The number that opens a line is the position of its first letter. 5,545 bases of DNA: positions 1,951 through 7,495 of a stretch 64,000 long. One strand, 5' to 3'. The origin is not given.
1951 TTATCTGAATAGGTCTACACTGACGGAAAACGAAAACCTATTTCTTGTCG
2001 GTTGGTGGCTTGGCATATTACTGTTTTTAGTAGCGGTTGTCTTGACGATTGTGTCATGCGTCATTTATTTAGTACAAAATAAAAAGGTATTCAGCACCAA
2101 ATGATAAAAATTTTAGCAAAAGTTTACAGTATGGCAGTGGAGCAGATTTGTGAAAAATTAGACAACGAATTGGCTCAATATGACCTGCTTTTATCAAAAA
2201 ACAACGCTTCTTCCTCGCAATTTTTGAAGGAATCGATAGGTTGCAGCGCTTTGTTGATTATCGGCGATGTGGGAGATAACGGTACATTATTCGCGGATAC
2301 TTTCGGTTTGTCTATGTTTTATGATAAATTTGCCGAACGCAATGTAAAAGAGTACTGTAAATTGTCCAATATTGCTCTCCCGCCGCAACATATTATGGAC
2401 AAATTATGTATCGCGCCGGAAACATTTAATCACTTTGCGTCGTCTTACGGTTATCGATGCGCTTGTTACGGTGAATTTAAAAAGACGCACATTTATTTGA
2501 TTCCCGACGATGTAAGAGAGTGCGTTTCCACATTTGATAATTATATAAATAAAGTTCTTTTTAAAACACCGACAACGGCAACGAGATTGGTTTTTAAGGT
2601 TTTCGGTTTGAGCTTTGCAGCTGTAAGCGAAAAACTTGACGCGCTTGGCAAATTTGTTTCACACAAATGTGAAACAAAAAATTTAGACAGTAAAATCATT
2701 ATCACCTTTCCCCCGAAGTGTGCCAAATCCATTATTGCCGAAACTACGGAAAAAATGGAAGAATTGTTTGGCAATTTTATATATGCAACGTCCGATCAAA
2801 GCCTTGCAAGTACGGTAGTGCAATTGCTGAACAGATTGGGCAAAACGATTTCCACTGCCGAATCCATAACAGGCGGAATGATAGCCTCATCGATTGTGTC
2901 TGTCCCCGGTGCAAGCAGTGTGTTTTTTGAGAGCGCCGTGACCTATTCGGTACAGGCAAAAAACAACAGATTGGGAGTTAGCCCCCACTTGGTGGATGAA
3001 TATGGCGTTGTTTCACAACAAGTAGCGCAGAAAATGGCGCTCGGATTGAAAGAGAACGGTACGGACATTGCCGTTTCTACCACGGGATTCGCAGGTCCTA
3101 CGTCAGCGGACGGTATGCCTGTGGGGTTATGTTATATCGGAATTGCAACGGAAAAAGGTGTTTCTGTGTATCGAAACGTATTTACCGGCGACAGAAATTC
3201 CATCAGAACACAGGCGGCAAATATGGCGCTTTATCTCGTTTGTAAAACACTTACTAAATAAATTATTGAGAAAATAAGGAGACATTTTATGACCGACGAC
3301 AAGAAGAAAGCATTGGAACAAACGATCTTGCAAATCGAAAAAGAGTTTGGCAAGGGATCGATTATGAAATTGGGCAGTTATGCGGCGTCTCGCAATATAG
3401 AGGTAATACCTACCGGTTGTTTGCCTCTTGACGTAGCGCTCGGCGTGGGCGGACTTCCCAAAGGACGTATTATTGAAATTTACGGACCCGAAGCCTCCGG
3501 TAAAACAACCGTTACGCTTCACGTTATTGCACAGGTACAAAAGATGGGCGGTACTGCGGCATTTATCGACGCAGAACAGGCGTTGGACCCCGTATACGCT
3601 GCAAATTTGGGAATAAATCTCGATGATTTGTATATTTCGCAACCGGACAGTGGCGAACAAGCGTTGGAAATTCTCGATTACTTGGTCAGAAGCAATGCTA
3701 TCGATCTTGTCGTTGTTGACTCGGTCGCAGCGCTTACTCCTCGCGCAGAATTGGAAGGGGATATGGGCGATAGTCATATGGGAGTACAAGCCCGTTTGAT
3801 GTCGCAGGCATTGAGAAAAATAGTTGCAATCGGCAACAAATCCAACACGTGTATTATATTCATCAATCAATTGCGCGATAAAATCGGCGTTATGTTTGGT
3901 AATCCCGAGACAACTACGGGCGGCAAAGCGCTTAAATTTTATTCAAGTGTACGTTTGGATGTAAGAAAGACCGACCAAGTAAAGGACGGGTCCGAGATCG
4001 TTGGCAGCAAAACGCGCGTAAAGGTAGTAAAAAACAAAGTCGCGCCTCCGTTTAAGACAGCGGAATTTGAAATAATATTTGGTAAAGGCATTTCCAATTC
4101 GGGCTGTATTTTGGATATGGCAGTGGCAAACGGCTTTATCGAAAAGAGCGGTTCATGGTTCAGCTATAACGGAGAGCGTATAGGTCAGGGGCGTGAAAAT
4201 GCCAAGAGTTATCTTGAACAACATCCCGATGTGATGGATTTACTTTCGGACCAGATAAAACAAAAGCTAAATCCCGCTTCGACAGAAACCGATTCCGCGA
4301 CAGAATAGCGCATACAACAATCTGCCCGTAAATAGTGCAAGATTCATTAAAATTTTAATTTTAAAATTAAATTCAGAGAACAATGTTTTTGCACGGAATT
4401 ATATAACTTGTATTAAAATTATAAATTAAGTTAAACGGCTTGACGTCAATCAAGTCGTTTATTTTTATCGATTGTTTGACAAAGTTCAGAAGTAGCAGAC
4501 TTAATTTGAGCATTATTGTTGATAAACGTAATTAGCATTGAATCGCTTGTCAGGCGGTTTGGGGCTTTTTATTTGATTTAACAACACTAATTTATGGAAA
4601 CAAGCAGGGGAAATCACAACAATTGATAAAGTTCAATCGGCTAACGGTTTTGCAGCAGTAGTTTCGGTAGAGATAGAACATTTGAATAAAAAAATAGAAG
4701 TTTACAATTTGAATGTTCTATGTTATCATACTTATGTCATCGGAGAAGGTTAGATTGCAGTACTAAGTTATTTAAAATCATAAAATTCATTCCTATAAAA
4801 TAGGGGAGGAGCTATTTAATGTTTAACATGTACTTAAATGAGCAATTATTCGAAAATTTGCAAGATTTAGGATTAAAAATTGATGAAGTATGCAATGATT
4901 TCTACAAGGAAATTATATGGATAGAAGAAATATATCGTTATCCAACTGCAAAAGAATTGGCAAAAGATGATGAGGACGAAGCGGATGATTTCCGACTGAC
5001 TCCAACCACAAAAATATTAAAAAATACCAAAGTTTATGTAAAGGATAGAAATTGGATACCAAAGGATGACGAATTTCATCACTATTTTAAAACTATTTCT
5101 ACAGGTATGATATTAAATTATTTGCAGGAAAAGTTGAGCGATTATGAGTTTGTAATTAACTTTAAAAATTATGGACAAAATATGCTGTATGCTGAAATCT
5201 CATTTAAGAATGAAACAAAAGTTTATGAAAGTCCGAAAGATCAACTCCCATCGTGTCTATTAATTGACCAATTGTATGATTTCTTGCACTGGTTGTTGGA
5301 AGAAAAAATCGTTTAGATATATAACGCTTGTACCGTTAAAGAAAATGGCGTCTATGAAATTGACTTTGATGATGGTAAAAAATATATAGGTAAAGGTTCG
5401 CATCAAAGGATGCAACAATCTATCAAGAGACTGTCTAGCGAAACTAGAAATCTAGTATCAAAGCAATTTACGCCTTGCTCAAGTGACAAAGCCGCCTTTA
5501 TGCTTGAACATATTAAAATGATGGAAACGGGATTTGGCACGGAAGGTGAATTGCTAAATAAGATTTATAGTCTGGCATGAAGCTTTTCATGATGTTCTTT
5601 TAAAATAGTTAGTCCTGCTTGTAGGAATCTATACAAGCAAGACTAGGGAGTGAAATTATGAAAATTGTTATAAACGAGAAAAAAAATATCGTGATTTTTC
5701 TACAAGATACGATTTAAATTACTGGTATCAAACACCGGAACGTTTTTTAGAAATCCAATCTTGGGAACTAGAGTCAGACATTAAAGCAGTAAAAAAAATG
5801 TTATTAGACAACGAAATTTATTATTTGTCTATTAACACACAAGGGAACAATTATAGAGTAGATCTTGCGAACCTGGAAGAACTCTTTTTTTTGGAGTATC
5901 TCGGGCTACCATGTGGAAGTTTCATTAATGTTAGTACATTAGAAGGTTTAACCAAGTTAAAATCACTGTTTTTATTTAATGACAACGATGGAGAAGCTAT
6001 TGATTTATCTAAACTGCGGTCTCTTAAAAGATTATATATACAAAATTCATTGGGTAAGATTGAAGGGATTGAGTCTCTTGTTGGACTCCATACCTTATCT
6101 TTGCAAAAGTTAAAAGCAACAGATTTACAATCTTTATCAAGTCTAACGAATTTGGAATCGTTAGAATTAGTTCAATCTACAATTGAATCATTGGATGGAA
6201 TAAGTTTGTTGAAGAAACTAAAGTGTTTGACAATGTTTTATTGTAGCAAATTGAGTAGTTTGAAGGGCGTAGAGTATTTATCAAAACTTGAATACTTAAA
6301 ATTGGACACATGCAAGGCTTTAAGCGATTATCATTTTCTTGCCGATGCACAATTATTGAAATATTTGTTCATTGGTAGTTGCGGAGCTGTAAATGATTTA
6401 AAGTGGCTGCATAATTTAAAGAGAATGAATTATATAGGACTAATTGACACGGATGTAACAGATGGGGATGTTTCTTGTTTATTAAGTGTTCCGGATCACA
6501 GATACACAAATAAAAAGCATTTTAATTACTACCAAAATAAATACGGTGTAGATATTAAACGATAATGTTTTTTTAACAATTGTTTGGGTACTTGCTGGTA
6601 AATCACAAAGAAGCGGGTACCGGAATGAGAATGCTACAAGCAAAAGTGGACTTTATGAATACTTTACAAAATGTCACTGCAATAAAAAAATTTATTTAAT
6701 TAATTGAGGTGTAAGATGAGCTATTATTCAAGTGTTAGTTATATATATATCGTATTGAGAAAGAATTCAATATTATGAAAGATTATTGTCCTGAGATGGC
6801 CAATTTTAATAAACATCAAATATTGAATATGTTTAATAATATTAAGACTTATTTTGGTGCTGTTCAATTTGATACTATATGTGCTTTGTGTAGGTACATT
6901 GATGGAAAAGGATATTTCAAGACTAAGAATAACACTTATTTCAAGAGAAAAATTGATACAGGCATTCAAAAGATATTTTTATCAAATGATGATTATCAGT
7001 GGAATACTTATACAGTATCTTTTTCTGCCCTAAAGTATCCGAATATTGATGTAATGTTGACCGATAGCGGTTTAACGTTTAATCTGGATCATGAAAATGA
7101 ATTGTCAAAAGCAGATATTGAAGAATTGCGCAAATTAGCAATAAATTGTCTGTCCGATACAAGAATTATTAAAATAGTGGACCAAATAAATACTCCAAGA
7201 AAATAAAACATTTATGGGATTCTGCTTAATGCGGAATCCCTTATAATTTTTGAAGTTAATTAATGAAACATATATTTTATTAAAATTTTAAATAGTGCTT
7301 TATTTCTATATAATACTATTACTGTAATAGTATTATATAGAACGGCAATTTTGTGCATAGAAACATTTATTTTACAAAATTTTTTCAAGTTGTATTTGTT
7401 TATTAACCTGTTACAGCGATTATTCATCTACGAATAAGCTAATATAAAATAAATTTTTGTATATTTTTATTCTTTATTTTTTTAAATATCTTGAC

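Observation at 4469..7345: Orphan polymorphic-toxin tip / immunity cassette array inserted between the recA terminator and the rny promoter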

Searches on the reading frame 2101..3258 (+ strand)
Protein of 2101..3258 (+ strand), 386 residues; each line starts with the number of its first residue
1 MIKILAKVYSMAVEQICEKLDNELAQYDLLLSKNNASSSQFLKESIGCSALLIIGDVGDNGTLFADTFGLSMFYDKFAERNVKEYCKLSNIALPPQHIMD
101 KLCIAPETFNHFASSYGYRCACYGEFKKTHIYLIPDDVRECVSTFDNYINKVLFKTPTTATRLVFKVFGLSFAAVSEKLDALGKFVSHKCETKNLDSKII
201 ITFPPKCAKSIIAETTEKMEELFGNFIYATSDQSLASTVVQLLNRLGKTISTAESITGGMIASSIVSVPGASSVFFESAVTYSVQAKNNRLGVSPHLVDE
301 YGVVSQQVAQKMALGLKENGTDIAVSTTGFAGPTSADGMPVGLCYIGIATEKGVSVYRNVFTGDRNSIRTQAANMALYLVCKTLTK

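Call 8: search_protein_families(library=pfam, max_evalue=1, proteins=[window:2101-3258:+])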
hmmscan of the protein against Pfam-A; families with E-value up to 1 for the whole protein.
window:2101-3258:+ (386 aa): 3 families
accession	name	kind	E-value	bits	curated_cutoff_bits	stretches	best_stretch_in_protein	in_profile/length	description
PF02464.23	CinA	-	3.2e-48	163.7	23.5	1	233-383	2-154/155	Competence-damaged protein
PF13042.11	DUF3902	-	0.025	14.6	25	1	140-180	53-91/161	Protein of unknown function (DUF3902)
PF18146.6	CinA_KH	-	0.24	12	27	0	164-183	3-22/73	Damage-inducible protein CinA KH domain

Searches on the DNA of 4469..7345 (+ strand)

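Call 73: search_dna_similar(query=window:4469-7345:+, collection=plasmids, mode=distant, max_rows=10)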
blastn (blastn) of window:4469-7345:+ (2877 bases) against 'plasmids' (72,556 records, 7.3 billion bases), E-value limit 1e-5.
No match.

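Call 74: search_dna_similar(query=window:4469-7345:+, collection=phages, mode=distant, max_rows=10)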
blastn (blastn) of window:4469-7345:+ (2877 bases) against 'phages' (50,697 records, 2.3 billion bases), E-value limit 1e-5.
No match.
